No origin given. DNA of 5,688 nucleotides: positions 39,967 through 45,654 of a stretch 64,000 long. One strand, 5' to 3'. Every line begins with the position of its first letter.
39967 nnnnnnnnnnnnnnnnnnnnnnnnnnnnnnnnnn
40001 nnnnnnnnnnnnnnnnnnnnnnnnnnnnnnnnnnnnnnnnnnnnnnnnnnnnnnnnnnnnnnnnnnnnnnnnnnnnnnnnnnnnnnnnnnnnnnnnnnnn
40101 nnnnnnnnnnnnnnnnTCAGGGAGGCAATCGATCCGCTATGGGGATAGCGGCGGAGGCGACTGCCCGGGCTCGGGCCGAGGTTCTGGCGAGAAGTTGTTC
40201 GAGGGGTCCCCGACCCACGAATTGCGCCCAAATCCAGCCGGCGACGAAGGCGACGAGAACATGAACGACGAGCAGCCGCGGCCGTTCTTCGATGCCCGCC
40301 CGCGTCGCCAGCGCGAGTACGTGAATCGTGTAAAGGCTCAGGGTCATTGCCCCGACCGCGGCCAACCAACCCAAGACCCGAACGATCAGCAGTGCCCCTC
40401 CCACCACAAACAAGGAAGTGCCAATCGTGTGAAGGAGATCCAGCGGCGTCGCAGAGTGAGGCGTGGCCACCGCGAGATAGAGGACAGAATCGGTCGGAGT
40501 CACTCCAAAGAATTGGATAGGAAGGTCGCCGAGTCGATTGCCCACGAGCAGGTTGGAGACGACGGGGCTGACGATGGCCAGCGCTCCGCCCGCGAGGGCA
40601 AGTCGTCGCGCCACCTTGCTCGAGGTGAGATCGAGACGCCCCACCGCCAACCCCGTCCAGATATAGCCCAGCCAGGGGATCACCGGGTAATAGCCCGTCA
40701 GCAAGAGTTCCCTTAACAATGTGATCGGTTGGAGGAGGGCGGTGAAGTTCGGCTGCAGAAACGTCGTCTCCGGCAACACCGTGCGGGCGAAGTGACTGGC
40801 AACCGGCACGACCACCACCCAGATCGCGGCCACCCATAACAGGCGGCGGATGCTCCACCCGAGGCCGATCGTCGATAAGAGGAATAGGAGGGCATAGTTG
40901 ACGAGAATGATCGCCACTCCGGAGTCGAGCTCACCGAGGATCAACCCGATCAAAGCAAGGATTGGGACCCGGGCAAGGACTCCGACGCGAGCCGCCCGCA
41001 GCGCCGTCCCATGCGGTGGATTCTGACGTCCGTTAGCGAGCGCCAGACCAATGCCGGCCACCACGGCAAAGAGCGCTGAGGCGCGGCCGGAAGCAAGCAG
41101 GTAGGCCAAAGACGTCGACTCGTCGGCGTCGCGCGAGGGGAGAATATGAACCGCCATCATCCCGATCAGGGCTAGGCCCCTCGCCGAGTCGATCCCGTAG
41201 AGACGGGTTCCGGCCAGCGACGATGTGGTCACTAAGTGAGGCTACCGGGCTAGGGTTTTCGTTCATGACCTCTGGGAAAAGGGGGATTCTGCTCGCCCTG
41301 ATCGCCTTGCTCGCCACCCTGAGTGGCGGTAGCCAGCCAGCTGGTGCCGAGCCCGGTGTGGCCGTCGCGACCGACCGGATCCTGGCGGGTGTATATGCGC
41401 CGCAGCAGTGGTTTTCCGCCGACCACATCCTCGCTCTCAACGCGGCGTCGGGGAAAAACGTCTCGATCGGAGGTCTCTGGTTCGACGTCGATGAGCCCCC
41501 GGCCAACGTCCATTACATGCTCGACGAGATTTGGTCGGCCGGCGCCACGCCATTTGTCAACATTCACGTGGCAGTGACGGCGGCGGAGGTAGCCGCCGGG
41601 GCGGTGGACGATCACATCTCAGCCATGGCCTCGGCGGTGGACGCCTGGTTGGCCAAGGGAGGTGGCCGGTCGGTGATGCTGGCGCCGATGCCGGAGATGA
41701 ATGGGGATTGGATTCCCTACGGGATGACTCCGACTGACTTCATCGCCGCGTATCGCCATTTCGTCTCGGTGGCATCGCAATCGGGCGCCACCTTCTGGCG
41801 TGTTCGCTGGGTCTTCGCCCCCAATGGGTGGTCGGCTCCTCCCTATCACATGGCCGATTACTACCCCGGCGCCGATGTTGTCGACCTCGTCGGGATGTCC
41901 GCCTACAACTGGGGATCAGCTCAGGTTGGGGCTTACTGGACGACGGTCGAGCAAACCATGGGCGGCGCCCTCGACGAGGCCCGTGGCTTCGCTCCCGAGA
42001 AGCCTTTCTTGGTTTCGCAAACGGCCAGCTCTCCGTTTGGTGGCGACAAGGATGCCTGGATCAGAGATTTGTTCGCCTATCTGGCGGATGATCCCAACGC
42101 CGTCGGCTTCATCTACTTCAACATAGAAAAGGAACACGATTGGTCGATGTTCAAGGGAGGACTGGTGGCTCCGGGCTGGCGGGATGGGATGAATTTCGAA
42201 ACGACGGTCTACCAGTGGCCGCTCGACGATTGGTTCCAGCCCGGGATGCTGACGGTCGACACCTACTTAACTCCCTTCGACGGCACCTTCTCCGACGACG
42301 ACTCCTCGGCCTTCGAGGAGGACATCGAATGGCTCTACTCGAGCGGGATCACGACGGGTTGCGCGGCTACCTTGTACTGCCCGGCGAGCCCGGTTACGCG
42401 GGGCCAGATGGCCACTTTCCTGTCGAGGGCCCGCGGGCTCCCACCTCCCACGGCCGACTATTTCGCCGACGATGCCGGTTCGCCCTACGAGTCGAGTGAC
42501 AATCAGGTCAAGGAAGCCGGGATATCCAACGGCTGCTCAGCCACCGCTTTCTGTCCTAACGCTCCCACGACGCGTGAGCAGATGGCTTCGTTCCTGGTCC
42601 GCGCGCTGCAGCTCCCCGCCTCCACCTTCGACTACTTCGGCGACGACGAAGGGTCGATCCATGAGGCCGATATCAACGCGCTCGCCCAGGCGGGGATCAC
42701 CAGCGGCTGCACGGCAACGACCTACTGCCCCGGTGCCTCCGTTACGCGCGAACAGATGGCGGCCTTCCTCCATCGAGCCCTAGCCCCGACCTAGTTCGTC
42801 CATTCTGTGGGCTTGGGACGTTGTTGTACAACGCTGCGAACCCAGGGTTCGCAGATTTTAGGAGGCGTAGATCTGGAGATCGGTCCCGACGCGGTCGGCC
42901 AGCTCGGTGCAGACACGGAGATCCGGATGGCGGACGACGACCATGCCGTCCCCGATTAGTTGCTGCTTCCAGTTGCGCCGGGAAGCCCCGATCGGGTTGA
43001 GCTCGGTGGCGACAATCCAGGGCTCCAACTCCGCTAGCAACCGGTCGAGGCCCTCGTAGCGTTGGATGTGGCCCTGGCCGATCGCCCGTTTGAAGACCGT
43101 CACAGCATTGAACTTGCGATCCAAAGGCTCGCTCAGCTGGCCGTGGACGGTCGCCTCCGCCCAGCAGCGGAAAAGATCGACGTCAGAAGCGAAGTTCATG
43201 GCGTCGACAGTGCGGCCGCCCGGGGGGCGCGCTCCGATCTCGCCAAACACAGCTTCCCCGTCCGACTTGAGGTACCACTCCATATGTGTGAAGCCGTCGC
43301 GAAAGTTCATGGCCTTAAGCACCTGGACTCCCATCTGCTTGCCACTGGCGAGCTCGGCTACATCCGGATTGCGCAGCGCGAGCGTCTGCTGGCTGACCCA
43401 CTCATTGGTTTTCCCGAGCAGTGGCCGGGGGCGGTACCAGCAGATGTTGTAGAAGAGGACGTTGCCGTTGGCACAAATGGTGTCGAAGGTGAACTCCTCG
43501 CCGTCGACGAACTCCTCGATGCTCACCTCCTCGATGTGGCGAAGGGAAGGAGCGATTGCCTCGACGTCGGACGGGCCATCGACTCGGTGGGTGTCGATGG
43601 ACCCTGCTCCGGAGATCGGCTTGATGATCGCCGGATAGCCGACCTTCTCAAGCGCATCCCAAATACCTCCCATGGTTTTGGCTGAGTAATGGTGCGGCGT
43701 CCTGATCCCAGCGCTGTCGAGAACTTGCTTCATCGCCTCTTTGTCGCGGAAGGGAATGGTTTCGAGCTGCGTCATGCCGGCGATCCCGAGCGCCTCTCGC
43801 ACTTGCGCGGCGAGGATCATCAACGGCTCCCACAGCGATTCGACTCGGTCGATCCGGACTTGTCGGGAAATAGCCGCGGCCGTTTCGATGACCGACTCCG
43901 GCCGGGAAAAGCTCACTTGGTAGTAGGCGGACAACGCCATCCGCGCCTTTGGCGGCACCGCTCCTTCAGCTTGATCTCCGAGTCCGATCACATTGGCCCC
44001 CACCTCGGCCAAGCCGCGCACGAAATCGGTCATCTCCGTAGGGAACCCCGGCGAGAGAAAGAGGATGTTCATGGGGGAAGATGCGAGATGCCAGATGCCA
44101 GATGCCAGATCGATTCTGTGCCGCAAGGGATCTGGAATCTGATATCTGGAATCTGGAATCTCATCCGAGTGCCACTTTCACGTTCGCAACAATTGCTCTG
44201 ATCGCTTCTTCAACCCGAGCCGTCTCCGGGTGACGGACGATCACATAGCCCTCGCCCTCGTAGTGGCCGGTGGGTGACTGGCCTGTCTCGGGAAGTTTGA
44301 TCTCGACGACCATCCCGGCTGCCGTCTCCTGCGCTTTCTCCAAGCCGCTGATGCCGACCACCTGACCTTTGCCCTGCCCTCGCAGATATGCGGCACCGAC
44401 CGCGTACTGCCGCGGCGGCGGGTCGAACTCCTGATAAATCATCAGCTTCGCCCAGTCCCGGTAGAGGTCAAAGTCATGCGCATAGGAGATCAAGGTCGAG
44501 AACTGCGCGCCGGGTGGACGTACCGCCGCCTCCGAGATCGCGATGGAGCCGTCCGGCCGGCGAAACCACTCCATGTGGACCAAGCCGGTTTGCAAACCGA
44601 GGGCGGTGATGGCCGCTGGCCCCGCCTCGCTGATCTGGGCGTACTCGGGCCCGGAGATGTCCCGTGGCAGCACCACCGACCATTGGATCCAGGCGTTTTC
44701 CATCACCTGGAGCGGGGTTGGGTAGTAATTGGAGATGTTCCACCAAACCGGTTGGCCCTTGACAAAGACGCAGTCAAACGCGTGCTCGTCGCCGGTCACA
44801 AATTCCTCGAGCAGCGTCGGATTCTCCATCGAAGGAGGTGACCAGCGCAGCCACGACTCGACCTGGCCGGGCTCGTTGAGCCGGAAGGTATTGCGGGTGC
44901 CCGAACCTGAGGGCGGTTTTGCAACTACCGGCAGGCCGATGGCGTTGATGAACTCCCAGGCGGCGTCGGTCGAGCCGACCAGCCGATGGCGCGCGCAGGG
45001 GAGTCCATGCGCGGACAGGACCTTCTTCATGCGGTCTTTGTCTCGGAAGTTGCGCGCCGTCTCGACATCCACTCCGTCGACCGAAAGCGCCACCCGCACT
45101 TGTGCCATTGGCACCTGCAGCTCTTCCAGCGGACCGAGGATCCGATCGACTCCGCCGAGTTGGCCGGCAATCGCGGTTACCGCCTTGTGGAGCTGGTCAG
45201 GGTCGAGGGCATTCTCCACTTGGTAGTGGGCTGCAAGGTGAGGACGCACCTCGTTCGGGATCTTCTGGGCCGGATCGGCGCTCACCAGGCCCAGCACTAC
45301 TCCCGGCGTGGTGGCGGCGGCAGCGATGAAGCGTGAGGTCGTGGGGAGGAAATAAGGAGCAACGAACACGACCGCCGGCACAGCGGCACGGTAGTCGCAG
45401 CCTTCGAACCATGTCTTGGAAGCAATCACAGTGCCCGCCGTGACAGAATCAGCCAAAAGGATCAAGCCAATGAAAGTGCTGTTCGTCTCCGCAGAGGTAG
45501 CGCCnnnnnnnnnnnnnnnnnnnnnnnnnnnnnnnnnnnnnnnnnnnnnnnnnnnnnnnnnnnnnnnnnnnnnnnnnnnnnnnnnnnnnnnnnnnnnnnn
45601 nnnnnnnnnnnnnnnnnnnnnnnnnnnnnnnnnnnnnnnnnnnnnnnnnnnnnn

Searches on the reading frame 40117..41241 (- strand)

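Call 13: search_protein_families(library=pfam, max_evalue=0.0001, proteins=[window:40117-41241:-])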
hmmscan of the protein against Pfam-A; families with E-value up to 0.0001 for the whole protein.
window:40117-41241:- (374 aa): 1 family
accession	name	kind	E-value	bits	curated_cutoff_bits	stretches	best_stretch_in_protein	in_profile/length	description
PF07786.18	HGSNAT_cat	-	1.6e-12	47.8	22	1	13-207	1-187/222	Heparan-alpha-glucosaminide N-acetyltransferase, catalytic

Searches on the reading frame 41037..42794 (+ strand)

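Call 13: search_protein_families(library=pfam, max_evalue=0.0001, proteins=[window:41037-42794:+])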
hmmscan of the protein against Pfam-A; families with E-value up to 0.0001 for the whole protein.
window:41037-42794:+ (585 aa): 2 families
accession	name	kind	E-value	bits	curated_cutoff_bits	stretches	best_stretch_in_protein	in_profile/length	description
PF00395.25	SLH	-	9.2e-16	58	20.8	1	417-459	1-44/44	S-layer homology domain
PF02156.21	Glyco_hydro_26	-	1.5e-06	28.2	20.2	1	193-333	131-277/311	Glycosyl hydrolase family 26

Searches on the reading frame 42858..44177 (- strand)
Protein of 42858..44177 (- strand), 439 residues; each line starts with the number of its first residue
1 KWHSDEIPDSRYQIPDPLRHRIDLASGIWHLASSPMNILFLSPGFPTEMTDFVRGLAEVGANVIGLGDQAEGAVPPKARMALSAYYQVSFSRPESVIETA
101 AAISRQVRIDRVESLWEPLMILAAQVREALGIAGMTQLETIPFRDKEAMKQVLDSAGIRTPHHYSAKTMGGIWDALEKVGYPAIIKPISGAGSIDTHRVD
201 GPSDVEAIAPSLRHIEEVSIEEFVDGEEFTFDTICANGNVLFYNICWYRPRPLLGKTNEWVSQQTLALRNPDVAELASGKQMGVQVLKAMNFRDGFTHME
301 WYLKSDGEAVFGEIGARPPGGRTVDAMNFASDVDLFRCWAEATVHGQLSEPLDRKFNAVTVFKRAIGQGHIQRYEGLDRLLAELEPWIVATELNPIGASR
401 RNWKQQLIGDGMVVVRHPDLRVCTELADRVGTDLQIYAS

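Call 13: search_protein_families(library=pfam, max_evalue=0.0001, proteins=[window:42858-44177:-])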
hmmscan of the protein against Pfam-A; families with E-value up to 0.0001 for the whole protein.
window:42858-44177:- (439 aa): 3 families
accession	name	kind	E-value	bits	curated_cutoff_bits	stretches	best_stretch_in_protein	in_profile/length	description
PF13535.11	ATP-grasp_4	-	8.7e-07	29.1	27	1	180-321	2-155/160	ATP-grasp domain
PF18130.6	ATPgrasp_N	-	8.8e-06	26.6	27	1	60-132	8-79/81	ATP-grasp N-terminal domain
PF02655.19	ATP-grasp_3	-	1e-05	26.1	23.2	1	145-243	3-88/160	ATP-grasp domain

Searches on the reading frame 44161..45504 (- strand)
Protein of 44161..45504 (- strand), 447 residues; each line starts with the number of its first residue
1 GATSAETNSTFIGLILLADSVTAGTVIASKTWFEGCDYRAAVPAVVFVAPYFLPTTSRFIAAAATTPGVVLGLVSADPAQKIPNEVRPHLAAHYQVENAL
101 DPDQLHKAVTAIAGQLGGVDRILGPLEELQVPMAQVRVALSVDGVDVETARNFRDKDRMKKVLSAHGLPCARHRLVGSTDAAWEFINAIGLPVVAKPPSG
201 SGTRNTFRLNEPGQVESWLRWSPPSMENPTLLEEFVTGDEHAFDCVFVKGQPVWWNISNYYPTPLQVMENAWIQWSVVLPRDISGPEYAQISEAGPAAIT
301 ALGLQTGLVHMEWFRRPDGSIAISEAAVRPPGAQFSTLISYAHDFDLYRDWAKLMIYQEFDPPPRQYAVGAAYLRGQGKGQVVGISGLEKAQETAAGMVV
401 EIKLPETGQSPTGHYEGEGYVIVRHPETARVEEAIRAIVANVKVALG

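Call 13: search_protein_families(library=pfam, max_evalue=0.0001, proteins=[window:44161-45504:-])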
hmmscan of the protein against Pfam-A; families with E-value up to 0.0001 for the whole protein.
window:44161-45504:- (447 aa): 2 families
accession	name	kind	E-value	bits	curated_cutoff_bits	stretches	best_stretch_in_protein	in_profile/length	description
PF02222.28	ATP-grasp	-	2.2e-07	31.2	27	1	162-332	2-165/179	ATP-grasp domain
PF13535.11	ATP-grasp_4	-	6.3e-06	26.3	27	1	227-328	52-150/160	ATP-grasp domain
